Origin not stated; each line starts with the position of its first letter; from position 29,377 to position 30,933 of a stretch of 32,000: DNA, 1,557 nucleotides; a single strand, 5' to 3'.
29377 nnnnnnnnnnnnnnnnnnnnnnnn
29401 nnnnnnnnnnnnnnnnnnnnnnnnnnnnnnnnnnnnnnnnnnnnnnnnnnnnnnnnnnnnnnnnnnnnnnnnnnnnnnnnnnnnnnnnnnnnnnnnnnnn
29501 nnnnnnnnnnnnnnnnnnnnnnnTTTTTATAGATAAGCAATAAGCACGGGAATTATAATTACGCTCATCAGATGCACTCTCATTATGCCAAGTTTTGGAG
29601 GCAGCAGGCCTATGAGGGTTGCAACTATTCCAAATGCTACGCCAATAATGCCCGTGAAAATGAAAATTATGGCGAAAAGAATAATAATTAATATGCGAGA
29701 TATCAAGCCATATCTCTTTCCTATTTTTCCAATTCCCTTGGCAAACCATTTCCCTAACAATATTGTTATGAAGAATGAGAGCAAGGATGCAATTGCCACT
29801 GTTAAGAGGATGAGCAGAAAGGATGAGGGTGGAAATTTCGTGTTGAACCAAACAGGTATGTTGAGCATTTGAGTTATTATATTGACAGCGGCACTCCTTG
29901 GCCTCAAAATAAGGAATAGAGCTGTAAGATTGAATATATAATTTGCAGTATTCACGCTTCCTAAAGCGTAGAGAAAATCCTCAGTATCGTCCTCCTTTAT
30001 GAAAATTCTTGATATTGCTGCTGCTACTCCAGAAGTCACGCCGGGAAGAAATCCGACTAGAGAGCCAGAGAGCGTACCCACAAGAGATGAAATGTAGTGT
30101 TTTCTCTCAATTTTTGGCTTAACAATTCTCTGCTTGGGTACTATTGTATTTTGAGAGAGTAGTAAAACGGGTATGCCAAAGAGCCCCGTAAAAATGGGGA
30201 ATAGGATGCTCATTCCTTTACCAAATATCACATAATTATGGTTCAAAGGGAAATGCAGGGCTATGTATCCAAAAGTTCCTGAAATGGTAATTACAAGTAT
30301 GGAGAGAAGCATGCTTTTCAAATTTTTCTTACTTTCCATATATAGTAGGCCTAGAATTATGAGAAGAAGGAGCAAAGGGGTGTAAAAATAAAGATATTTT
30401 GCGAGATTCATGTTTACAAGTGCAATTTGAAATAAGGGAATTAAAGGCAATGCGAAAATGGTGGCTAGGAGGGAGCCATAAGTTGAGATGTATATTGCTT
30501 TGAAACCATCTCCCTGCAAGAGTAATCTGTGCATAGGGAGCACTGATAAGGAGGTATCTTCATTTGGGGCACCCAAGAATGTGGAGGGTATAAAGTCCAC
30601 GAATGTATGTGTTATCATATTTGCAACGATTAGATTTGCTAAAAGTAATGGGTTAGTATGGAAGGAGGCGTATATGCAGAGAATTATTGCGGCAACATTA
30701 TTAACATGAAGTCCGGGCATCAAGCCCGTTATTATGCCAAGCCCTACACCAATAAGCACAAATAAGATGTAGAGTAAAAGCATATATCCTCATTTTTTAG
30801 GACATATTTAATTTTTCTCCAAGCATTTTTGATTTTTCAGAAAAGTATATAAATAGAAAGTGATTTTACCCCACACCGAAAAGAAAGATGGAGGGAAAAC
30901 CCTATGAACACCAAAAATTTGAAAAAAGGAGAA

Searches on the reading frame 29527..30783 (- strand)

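Call 82: search_protein_families(library=pfam, proteins=[window:29527-30783:-], max_evalue=0.00001)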
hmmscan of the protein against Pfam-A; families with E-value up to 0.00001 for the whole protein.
window:29527-30783:- (418 aa): 1 family
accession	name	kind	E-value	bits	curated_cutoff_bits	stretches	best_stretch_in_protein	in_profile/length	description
PF01970.21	TctA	-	5.7e-61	206.9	28.9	1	6-406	1-422/423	Tripartite tricarboxylate transporter TctA family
